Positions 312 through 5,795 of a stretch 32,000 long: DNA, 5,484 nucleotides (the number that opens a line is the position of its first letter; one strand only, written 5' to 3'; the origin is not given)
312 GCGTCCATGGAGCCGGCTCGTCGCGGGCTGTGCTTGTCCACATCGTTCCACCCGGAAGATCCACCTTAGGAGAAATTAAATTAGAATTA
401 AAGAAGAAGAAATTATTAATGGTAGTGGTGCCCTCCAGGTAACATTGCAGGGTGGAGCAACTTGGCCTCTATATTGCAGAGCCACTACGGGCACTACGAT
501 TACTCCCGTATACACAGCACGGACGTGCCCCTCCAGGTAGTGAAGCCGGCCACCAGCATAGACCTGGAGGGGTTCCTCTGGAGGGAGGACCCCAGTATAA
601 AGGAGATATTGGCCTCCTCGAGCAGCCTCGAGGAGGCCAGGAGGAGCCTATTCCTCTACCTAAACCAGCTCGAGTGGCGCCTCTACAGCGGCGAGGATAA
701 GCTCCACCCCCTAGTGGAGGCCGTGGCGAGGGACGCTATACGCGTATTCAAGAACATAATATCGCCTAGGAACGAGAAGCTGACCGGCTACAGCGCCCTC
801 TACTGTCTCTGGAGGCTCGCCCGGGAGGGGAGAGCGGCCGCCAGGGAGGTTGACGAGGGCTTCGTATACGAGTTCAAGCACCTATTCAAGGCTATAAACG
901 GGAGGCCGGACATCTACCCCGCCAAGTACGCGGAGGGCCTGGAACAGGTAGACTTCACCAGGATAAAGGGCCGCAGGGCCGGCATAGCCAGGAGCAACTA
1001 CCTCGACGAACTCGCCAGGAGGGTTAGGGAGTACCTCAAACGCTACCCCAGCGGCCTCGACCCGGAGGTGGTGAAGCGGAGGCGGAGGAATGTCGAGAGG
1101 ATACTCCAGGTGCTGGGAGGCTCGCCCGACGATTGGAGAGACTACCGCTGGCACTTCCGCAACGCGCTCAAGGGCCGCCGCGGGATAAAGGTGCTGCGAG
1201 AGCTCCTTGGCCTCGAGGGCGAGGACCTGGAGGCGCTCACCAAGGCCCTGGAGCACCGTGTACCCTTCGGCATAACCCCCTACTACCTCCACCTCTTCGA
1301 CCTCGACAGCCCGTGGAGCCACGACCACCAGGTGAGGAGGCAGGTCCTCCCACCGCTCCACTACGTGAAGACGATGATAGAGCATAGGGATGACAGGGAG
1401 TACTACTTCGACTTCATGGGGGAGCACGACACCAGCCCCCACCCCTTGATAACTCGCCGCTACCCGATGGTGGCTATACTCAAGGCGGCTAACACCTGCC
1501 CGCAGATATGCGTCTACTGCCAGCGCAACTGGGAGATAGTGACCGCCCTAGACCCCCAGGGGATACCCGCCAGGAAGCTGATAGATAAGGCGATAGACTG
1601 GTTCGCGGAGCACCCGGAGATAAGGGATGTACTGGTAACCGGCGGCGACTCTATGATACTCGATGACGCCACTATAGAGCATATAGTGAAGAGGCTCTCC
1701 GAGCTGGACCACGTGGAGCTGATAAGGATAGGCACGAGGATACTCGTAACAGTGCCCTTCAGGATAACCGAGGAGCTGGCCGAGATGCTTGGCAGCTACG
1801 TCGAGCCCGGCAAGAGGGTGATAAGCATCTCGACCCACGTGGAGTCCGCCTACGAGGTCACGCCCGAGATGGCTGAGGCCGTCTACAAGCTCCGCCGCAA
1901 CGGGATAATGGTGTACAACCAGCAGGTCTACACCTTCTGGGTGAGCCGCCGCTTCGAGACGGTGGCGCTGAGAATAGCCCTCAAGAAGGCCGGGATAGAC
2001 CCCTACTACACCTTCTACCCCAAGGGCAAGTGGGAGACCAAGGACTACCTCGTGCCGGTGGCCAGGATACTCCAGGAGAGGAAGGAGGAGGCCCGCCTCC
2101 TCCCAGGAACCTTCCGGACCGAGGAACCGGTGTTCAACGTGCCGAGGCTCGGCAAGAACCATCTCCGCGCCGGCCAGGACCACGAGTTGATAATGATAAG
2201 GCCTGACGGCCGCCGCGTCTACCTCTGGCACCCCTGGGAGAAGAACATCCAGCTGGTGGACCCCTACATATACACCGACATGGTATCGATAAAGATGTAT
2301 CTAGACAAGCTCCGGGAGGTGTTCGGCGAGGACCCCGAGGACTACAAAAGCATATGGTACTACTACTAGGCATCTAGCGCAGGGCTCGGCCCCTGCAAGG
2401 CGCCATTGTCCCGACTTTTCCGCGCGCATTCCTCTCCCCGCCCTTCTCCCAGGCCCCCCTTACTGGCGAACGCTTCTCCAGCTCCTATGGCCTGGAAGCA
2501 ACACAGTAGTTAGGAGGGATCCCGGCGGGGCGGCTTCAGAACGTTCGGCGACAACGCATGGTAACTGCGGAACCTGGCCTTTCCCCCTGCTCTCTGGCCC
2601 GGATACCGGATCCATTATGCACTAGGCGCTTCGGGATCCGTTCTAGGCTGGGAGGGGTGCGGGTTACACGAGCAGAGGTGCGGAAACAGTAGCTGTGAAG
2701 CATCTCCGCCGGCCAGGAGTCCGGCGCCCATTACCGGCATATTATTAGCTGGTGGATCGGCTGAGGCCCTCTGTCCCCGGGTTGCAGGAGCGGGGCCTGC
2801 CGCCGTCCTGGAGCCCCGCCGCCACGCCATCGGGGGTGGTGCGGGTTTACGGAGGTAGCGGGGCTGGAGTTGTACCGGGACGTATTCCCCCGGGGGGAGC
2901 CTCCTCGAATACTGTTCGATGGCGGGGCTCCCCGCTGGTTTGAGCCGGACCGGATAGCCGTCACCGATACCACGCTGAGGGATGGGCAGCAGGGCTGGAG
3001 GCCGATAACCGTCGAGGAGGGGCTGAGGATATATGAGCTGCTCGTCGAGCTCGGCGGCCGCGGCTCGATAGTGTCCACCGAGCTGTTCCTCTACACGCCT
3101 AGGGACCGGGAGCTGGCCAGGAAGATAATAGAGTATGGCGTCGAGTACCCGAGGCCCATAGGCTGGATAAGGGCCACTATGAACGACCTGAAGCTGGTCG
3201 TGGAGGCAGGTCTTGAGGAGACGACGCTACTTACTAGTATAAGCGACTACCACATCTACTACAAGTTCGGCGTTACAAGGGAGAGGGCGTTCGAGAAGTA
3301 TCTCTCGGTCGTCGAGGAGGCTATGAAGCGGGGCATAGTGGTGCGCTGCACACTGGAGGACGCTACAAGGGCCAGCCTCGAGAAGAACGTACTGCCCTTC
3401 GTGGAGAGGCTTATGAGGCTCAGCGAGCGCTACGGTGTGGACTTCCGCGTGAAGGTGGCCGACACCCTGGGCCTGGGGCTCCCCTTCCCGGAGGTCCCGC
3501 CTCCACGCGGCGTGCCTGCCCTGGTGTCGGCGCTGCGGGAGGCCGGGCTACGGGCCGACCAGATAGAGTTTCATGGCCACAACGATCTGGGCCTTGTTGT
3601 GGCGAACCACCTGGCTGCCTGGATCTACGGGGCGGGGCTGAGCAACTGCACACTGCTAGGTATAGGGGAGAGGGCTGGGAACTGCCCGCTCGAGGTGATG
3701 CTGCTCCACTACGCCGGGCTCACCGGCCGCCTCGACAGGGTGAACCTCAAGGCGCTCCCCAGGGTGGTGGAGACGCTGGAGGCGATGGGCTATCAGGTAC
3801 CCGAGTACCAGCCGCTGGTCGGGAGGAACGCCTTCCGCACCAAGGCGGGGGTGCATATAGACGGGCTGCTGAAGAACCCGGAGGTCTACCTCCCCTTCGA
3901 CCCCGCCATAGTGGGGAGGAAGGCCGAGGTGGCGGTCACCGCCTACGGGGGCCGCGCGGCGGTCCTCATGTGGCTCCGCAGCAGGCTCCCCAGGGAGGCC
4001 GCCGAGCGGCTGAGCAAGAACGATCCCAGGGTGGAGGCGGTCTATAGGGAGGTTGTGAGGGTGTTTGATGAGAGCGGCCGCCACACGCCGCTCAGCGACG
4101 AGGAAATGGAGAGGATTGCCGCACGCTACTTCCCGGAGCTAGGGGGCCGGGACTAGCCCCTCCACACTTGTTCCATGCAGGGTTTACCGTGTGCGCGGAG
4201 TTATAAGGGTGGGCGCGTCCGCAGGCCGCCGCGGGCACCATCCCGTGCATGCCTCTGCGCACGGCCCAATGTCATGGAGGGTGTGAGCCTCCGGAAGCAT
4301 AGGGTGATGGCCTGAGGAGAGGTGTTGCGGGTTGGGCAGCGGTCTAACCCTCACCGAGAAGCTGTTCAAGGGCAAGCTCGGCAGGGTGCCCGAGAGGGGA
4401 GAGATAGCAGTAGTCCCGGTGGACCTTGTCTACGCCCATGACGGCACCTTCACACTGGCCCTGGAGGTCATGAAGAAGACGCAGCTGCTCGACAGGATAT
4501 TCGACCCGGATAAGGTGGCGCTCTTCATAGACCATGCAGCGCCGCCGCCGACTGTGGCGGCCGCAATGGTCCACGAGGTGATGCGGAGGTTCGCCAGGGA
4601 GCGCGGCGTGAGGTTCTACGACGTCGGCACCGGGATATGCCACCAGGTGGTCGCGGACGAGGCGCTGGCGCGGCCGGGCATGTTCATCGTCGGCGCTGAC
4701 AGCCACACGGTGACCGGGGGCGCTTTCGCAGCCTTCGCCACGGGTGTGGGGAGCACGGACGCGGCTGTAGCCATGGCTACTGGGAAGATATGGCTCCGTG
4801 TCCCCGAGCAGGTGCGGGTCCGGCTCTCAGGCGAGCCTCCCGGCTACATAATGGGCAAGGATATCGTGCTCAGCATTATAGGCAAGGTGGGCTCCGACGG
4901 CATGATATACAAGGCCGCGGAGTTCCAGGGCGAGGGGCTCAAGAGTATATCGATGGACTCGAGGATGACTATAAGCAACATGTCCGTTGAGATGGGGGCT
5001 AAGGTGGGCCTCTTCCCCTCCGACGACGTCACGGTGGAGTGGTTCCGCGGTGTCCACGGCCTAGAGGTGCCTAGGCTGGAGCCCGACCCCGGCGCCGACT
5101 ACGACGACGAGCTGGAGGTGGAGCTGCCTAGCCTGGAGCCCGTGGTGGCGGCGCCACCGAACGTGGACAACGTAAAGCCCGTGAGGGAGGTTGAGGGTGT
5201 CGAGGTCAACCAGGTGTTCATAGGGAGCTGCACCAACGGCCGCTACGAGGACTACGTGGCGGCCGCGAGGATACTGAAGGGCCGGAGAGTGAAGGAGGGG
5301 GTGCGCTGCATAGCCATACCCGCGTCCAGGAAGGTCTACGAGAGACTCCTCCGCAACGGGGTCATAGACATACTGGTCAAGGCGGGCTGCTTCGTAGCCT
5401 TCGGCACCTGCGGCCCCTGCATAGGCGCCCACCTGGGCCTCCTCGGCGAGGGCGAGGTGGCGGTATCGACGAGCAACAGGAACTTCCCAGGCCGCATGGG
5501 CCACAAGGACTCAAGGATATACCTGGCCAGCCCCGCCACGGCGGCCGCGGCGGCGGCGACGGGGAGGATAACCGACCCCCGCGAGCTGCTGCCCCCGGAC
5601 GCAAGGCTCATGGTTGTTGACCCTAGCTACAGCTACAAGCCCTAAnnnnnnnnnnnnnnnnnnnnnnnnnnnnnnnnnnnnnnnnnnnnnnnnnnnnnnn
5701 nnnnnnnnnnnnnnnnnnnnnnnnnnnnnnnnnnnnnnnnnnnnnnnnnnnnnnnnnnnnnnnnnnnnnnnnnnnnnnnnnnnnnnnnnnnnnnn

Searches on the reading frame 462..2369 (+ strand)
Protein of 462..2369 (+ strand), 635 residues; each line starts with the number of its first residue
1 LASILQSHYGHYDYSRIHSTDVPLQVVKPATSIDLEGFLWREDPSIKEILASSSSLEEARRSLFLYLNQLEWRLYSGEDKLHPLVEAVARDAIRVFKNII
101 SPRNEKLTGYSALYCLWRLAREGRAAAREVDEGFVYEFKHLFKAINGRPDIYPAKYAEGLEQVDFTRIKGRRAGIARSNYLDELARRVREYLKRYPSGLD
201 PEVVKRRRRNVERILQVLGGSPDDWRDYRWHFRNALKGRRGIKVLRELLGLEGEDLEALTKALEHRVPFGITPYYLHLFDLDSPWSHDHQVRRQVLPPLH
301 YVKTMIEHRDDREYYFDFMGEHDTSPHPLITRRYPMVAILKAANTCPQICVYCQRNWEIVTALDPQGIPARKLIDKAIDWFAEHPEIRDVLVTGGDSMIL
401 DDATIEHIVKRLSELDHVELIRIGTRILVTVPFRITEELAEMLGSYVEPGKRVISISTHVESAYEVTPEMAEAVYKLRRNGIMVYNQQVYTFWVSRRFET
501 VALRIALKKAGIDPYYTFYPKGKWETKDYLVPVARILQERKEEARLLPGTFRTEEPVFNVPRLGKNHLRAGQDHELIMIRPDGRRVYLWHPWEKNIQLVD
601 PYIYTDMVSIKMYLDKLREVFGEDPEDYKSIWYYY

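Call 64: search_protein_families(library=pfam, proteins=[window:462-2369:+], max_evalue=0.0001)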
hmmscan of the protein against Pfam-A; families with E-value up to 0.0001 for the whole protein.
window:462-2369:+ (635 aa): 1 family
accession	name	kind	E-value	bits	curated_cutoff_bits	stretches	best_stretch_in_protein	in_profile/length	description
PF04055.27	Radical_SAM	-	4.6e-08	33.8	29.5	1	344-466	5-115/166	Radical SAM superfamily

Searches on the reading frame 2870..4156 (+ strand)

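Call 64: search_protein_families(library=pfam, proteins=[window:2870-4156:+], max_evalue=0.0001)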
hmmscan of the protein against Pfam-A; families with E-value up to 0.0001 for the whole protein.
window:2870-4156:+ (428 aa): 2 families
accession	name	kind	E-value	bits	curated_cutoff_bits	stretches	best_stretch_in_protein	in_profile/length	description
PF00682.25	HMGL-like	-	1.7e-38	132.9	29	1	29-298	2-255/260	HMGL-like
PF22617.1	HCS_D2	-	4.9e-09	36.9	27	1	316-365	1-51/82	Homocitrate synthase post-HMGL domain-like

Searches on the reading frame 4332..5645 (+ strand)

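Call 64: search_protein_families(library=pfam, proteins=[window:4332-5645:+], max_evalue=0.0001)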
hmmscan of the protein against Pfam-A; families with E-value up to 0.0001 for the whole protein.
window:4332-5645:+ (437 aa): 1 family
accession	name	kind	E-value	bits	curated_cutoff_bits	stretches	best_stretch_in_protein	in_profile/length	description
PF00330.25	Aconitase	-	1.3e-100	338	28.7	2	21-286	12-305/463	Aconitase family (aconitate hydratase)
